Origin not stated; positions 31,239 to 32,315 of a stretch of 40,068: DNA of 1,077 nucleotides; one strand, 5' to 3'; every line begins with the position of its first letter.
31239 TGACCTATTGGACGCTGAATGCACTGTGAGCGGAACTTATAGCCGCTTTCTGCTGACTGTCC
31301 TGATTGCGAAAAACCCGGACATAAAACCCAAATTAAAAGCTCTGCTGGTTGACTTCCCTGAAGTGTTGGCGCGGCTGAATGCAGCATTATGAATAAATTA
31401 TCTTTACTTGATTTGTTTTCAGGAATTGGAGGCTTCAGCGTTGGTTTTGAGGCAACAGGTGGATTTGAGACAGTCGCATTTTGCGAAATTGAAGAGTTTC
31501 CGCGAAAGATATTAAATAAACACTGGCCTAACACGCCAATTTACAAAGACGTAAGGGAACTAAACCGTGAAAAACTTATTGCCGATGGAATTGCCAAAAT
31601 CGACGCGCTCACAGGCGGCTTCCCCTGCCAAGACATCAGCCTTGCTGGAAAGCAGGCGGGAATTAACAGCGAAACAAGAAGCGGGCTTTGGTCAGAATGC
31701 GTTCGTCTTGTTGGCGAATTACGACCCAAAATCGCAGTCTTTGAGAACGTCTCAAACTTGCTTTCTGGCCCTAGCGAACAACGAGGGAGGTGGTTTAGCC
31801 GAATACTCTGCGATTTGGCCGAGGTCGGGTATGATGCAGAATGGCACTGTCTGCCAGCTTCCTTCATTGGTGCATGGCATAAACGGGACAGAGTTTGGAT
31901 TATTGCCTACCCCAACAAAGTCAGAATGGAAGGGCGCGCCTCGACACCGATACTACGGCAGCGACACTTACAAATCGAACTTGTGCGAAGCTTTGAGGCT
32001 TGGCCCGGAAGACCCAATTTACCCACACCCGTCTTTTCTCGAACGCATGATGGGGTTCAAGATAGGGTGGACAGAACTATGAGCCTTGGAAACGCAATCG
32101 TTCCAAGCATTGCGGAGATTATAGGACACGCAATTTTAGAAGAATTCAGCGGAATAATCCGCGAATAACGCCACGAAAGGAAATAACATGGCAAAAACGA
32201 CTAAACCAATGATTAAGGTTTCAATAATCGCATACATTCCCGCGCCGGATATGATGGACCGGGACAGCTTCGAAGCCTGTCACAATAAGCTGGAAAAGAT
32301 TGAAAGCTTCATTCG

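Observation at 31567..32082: Two protein-like reading frames over the same DNA inside the C5-cytosine methyltransferase gene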

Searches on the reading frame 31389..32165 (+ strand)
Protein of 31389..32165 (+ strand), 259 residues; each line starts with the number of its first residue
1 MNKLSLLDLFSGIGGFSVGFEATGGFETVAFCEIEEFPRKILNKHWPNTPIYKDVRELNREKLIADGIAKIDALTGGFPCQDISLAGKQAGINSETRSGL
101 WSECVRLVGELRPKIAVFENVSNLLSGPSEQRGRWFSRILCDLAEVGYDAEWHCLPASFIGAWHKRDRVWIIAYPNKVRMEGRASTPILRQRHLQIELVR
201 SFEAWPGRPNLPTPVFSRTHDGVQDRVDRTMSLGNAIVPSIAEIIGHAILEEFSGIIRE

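Call 3: search_protein_families(library=pfam, proteins=[window:31389-32165:+], max_evalue=10)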
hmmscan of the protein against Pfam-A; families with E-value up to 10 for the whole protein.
window:31389-32165:+ (259 aa): 1 family
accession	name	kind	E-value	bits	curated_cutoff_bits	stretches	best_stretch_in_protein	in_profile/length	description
PF00145.23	DNA_methylase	-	1.6e-45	156.4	22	1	5-185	2-169/324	C-5 cytosine-specific DNA methylase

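Call 4: search_protein_families(library=phrogs, proteins=[window:31389-32165:+], max_evalue=10)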
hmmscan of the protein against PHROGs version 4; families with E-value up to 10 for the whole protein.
window:31389-32165:+ (259 aa): 10 families
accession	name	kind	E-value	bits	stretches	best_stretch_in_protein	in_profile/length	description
phrog_363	-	other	2.2e-70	238.3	1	2-251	52-314/327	DNA methyltransferase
phrog_116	-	other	4.1e-55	188.4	1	1-178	205-376/779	DNA methyltransferase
phrog_32758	-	other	6.7e-18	65.9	2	138-184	7-53/154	DNA methyltransferase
phrog_29583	-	other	1.8e-16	61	1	69-174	77-189/468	DNA methyltransferase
phrog_5999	-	other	6.9e-15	56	1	4-101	3-100/109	DNA methyltransferase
phrog_36267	-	other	7.6e-15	55.9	1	7-70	4-66/151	DNA methyltransferase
phrog_36001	-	unknown function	1.8e-06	27.4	2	100-172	490-559/715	-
phrog_864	-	DNA, RNA and nucleotide metabolism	0.00063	19.3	1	58-184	686-807/1064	DNA primase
phrog_16427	-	other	0.022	15.4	1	3-46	175-219/235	DNA methyltransferase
phrog_757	-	other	0.03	14.4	1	2-120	13-127/247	DNA methyltransferase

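Call 5: search_protein_families(library=ncbifam, proteins=[window:31389-32165:+], max_evalue=10)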
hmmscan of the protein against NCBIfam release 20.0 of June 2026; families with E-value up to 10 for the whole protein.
window:31389-32165:+ (259 aa): 3 families
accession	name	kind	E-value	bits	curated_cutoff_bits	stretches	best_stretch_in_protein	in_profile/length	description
TIGR00675.1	dcm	superfamily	3.4e-41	142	100.65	1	7-181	2-167/329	DNA (cytosine-5-)-methyltransferase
NF007772.0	PRK10458.1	subfamily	1.5e-14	53.4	710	1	4-149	89-253/472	DNA cytosine methylase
NF041831.1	NO_HK_NahK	exception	0.2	9.6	1500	1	220-249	664-693/854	hybrid sensor histidine kinase/response regulator NahK/ErcS'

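Call 18: find_related_loci(query=window:31389-32165:+, collection=viral_contigs, flank=600)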
Query window:31389-32165:+ (259 aa) in viral_contigs; peptide patterns used: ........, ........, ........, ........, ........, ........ (x = any residue, [..] = any of these).
600 stretches matched a pattern (row limit reached: there are more); 600 encode a relative of the query (tblastn E <= 1e-3); the best 80 are kept; 80 distinct loci.
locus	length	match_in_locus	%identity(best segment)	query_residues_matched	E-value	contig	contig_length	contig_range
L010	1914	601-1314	82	2-239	2e-138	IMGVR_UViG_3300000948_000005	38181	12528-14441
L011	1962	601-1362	64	1-254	1e-111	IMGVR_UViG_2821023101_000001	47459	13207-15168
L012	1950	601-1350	63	1-250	4e-106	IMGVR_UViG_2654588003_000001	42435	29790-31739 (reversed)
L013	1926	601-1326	64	10-251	3e-104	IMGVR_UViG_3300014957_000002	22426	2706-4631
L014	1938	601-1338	61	4-250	3e-98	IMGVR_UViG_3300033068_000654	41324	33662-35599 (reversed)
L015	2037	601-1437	55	4-251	2e-95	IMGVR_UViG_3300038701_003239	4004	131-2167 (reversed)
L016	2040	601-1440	54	4-251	4e-93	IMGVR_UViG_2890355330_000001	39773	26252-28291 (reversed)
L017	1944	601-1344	57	6-251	4e-92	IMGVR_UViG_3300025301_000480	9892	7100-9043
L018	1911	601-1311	58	4-251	1e-91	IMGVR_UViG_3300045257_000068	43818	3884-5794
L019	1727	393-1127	58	1-250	2e-93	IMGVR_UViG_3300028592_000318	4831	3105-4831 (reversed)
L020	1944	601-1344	56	6-251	4e-91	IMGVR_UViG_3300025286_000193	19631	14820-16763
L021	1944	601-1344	56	6-251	2e-91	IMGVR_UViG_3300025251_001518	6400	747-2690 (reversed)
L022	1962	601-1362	57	1-251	1e-90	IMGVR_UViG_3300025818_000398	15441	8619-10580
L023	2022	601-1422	54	4-251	2e-90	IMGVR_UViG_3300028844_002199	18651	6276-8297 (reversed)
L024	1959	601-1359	56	1-251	4e-90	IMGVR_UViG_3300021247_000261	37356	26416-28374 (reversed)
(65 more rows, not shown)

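Call 32: find_homologous_proteins(query=window:31389-32165:+)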
Query window:31389-32165:+ (259 aa): 7999 proteins with E <= 0.001 among 8000 candidates; the best 120 are listed.
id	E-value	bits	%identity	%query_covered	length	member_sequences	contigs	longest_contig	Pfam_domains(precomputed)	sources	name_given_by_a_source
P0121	2.4e-174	596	100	100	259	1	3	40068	PF00145.24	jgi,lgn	-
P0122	4.0e-140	484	82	97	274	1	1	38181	PF00145.24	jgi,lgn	-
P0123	4.7e-117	408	69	97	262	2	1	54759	PF00145.24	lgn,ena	-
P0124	6.1e-116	405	68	97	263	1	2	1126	PF00145.24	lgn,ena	-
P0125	1.8e-115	403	68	98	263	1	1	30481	PF00145.24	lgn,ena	-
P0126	1.9e-115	403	69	97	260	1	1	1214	PF00145.24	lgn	-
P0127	8.7e-114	398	67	97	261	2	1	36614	PF00145.24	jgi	jgi:DNA (cytosine-5)-methyltransferase 1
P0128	1.9e-111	390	66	97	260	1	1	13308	PF00145.24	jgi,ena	-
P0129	7.8e-111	388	66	98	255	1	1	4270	PF00145.24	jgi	jgi:DNA (cytosine-5)-methyltransferase 1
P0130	4.1e-110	386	67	96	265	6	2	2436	PF00145.24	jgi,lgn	jgi:DNA (cytosine-5)-methyltransferase 1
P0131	1.9e-109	383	64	98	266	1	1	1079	PF00145.24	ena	-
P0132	3.7e-109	382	67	95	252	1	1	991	PF00145.24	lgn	-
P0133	8.7e-109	381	66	96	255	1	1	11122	PF00145.24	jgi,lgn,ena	jgi:DNA (cytosine-5)-methyltransferase 1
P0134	4.7e-108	379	64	97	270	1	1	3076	PF00145.24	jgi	-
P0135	6.9e-108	378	67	97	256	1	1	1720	PF00145.24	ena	-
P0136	5.4e-107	375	67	96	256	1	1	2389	PF00145.24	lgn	-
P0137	8.3e-107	375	66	97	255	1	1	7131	PF00145.24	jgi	jgi:DNA (cytosine-5)-methyltransferase 1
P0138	1.9e-106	374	65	98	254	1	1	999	PF00145.24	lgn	-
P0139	2.5e-106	373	66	97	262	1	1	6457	PF00145.24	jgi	jgi:DNA (cytosine-5)-methyltransferase 1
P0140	2.9e-106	373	63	98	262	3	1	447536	PF00145.24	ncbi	ncbi:DNA cytosine methyltransferase [Brucella lupini]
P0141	3.2e-106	373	65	98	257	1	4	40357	PF00145.24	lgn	-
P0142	3.6e-106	373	65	98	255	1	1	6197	PF00145.24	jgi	-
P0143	4.4e-106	372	64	96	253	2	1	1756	PF00145.24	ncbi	-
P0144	6.7e-106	372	63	98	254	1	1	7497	PF00145.24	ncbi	-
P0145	1.1e-105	371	64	97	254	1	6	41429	PF00145.24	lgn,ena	-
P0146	1.3e-105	371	66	97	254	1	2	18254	PF00145.24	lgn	-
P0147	2.5e-105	370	65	96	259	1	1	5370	PF00145.24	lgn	-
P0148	3.4e-105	369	61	98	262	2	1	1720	PF00145.24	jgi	-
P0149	4.4e-105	369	65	97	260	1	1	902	PF00145.24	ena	-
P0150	4.6e-105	369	65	97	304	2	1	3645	PF00145.24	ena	-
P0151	5.1e-105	369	65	97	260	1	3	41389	PF00145.24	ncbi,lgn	-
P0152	5.5e-105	369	64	97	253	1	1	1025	PF00145.24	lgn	-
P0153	5.6e-105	369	65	96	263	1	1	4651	PF00145.24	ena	-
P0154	6.9e-105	368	63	98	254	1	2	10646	PF00145.24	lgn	-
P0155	7.9e-105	368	64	96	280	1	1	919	PF00145.24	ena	-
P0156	2.2e-104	367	66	96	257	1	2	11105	PF00145.24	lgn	-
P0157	2.5e-104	367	64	96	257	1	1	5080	PF00145.24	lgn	-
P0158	2.5e-104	367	63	96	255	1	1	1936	PF00145.24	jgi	jgi:DNA (cytosine-5)-methyltransferase 1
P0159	3.0e-104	366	62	97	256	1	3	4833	PF00145.24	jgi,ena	-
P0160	3.5e-104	366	65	97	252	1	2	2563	PF00145.24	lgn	-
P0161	7.8e-104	365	63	98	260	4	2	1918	PF00145.24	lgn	-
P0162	1.3e-103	364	64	96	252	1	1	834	PF00145.24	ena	-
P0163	2.7e-103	363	64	97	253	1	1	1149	PF00145.24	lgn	-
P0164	9.4e-103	361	62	97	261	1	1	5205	PF00145.24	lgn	-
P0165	1.0e-102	361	63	97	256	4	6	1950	PF00145.24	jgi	jgi:DNA (cytosine-5)-methyltransferase 1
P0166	1.1e-102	361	63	96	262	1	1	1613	PF00145.24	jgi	jgi:DNA (cytosine-5)-methyltransferase 1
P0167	1.2e-102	361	63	97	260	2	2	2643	PF00145.24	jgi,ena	-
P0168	2.9e-102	360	64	98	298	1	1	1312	PF00145.24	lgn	-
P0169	3.0e-102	360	63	97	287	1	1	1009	PF00145.24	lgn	-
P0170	3.8e-102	359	62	98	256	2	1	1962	PF00145.24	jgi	-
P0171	5.8e-102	359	61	97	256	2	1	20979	PF00145.24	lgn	-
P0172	6.3e-102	359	63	98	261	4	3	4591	PF00145.24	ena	-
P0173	7.2e-102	358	60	98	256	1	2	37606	PF00145.24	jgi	-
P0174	7.4e-102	358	64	96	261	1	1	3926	PF00145.24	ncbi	-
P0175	1.1e-101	358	63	97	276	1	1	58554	PF00145.24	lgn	-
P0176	1.1e-101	358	62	98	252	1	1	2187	PF00145.24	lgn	-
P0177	1.4e-101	358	61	95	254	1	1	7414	PF00145.24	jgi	-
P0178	2.3e-101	357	59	98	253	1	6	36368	PF00145.24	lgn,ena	-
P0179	2.6e-101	357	60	97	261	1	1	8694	PF00145.24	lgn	-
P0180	3.5e-101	356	64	96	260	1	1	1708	PF00145.24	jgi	jgi:DNA (cytosine-5)-methyltransferase 1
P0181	4.8e-101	356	60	98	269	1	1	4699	PF00145.24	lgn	-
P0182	5.2e-101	356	61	97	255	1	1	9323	PF00145.24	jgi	jgi:DNA (cytosine-5)-methyltransferase 1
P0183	6.8e-101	355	64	97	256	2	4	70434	PF00145.24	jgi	jgi:DNA (cytosine-5)-methyltransferase 1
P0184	1.2e-100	354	63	95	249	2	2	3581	PF00145.24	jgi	-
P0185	1.3e-100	354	62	95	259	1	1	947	PF00145.24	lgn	-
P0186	1.4e-100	354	63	97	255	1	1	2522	PF00145.24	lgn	-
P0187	2.1e-100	354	64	95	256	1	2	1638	PF00145.24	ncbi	-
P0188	2.2e-100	354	63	98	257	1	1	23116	PF00145.24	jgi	-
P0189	2.8e-100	353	61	96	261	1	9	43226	PF00145.24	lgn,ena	-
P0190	3.1e-100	353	62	97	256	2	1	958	PF00145.24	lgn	-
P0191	3.3e-100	353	61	97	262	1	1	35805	PF00145.24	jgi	jgi:DNA (cytosine-5)-methyltransferase 1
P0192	7.5e-100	352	62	96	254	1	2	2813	PF00145.24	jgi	jgi:DNA (cytosine-5)-methyltransferase 1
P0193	7.8e-100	352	60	97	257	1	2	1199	PF00145.24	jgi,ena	-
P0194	9.1e-100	352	62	96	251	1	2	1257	PF00145.24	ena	-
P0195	9.9e-100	351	63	97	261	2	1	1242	PF00145.24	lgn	-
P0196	1.0e-99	351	61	98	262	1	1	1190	PF00145.24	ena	-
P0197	1.0e-99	351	62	97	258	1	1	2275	PF00145.24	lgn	-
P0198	1.1e-99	351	62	97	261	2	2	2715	PF00145.24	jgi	jgi:DNA (cytosine-5)-methyltransferase 1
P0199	1.1e-99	351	62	97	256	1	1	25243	PF00145.24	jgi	jgi:DNA (cytosine-5)-methyltransferase 1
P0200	1.1e-99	351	63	97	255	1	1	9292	PF00145.24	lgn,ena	-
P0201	1.6e-99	351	63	96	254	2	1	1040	PF00145.24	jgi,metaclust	metaclust:\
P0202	1.7e-99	351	61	97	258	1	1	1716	PF00145.24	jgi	jgi:DNA (cytosine-5)-methyltransferase 1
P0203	2.2e-99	350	62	97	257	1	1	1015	PF00145.24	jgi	jgi:DNA (cytosine-5)-methyltransferase 1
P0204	2.2e-99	350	62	97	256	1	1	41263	PF00145.24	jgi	jgi:DNA (cytosine-5)-methyltransferase 1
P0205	2.4e-99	350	61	97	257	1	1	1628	PF00145.24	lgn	-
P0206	2.6e-99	350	63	97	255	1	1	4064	PF00145.24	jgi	jgi:DNA (cytosine-5)-methyltransferase 1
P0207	2.7e-99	350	61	98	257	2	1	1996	PF00145.24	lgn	-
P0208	3.1e-99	350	61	96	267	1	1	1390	PF00145.24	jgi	-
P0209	3.2e-99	350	63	96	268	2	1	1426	PF00145.24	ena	-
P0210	3.3e-99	350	61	97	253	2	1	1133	PF00145.24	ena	-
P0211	4.5e-99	349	63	96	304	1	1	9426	PF00145.24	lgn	-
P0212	8.2e-99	348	62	96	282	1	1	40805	PF00145.24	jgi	jgi:DNA (cytosine-5)-methyltransferase 1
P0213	1.1e-98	348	63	95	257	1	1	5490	PF00145.24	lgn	-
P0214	1.2e-98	348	63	97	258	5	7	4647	PF00145.24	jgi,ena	-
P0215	1.2e-98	348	61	95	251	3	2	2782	PF00145.24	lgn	-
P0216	4.8e-98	346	59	97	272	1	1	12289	PF00145.24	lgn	-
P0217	6.1e-98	346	62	97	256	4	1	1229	PF00145.24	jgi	jgi:DNA (cytosine-5)-methyltransferase 1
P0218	7.9e-98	345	61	97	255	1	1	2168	PF00145.24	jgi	jgi:DNA (cytosine-5)-methyltransferase 1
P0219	8.4e-98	345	62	96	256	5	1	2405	PF00145.24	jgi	-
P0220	1.2e-97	345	63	96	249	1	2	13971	PF00145.24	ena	-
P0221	1.5e-97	344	61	97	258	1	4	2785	PF00145.24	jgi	jgi:DNA (cytosine-5)-methyltransferase 1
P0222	2.2e-97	344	63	96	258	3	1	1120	PF00145.24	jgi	-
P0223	2.9e-97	343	60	98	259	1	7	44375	PF00145.24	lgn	-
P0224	5.0e-97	343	61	97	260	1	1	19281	PF00145.24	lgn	-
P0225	5.2e-97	343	64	95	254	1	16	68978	PF00145.24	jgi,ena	-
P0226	5.5e-97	342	58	98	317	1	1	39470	PF00145.24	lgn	-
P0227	5.5e-97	342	60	95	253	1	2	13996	PF00145.24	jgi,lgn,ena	jgi:DNA (cytosine-5)-methyltransferase 1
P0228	8.6e-97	342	64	96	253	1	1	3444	PF00145.24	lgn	-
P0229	1.3e-96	341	58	97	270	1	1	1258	PF00145.24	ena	-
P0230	2.8e-96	340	61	96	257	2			PF00145.24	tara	tara:strand:+ start:856 stop:1629 length:774 start_codon:yes stop_codon:yes gene_type:complete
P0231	4.0e-96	340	61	97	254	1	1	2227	PF00145.24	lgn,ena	-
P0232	7.2e-96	339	61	96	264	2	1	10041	PF00145.24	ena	-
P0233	7.5e-96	339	56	97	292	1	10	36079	PF00145.24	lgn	-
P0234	9.1e-96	338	61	96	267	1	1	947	PF00145.24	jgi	-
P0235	1.2e-95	338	62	97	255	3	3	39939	PF00145.24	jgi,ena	-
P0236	1.3e-95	338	60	98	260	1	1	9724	PF00145.24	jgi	jgi:DNA (cytosine-5)-methyltransferase 1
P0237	1.5e-95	338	59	97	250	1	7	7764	PF00145.24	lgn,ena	-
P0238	2.2e-95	337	63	97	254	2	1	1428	PF00145.24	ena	-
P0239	2.7e-95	337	59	97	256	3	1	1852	PF00145.24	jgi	jgi:DNA (cytosine-5)-methyltransferase 1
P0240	3.2e-95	337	56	96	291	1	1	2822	PF00145.24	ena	-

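Call 59: search_solved_structures(query=A3, max_evalue=0.001, show_alignments=1)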
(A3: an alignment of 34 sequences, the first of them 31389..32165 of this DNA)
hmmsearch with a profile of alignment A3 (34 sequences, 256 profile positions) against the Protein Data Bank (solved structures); distinct sequences matched with E-value up to 0.001: 88 (the best 60 are shown).
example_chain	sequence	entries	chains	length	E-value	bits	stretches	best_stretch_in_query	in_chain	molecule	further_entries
1fjx_A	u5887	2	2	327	4.5e-32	114.7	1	4-189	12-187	HHAI DNA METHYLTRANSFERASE | MODIFICATION METHYLASE HHAI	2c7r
10mh_A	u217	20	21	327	4.5e-32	114.7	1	4-189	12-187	PROTEIN (CYTOSINE-SPECIFIC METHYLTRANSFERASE HHAI) | HaeIII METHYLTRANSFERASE | Modification methylase HhaI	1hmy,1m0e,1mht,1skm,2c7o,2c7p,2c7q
1svu_A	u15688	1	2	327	4.5e-32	114.7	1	4-189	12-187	Modification methylase HhaI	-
2i9k_A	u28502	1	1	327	8.5e-32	113.8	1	4-189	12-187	Modification methylase HhaI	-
2uyh_A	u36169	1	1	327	1e-31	113.6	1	4-189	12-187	MODIFICATION METHYLASE HHAI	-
2zcj_A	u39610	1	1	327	3e-31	112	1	4-189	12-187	Modification methylase HhaI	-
2z6u_A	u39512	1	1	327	5.4e-31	111.2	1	4-189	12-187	Modification methylase HhaI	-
2uyc_A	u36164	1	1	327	5.7e-31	111.1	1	4-189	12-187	MODIFICATION METHYLASE HHAI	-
2uz4_A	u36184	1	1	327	5.7e-31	111.1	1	4-189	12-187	MODIFICATION METHYLASE HHAI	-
2z6q_A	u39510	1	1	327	7.8e-31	110.7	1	4-189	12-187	Modification methylase HhaI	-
2z6a_A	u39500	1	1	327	2.1e-30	109.3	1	4-189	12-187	Modification methylase HhaI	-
3g7u_A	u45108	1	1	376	7.7e-22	81.2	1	4-181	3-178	Cytosine-specific methyltransferase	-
1dct_A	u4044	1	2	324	8.5e-21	77.8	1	4-179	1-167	PROTEIN (MODIFICATION METHYLASE HAEIII)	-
3ubt_Y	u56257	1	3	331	3.8e-19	72.4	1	4-179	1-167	Modification methylase HaeIII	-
8c56_A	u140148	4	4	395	5.2e-18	68.7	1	54-177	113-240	Cytosine-specific methyltransferase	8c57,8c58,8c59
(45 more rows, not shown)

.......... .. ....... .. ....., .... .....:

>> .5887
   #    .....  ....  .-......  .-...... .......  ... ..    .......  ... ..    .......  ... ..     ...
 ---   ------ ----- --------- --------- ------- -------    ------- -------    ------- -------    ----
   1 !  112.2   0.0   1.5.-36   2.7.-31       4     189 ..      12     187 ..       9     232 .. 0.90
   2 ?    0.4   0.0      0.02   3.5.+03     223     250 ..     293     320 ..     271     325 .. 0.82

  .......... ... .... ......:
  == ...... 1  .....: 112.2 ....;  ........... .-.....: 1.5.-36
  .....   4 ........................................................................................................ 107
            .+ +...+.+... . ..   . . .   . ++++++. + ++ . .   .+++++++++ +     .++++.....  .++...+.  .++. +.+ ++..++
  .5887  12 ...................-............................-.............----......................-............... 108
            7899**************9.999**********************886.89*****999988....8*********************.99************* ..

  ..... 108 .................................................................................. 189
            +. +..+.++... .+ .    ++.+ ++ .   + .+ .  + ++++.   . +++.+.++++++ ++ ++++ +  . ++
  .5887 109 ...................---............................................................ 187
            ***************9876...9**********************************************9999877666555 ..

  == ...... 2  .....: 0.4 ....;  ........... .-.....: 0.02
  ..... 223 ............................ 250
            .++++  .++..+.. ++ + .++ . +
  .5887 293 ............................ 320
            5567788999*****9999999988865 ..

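Call 70: predict_structure(alignment_id=A4)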
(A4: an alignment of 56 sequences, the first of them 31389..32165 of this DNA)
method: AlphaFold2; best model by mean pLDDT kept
length: 259 residues; sequences in the alignment: 56
mean_pLDDT: 76.2   pTM: 0.77
mean pLDDT of the five models: 76.2, 75.7, 73.1, 72.3, 71.9
residues with pLDDT >= 90: 91; 70-90: 77; 50-70: 52; < 50: 39
segments of 3 or more residues with pLDDT < 50: 180-184, 201-208, 210-234
pLDDT, mean of each block of 10 residues (from residue 1): 90 84 96 87 92 91 96 82 65 64 91 93 71 79 91 81 73 73 62 71 43 41 41 62 92 68
secondary structure, 60 per line:
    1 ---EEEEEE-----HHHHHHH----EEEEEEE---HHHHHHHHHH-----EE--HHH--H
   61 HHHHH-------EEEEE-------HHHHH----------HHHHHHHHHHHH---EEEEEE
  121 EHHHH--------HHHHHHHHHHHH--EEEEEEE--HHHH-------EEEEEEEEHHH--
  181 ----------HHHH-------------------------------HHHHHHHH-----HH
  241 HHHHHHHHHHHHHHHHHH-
elements in order: E4-9 H15-21 E26-32 H36-45 H60-65 E73-77 H85-89 H100-111 E115-121 H122-125 H134-145 E148-154 H157-160 E168-175 H191-194 H226-233 H239-258
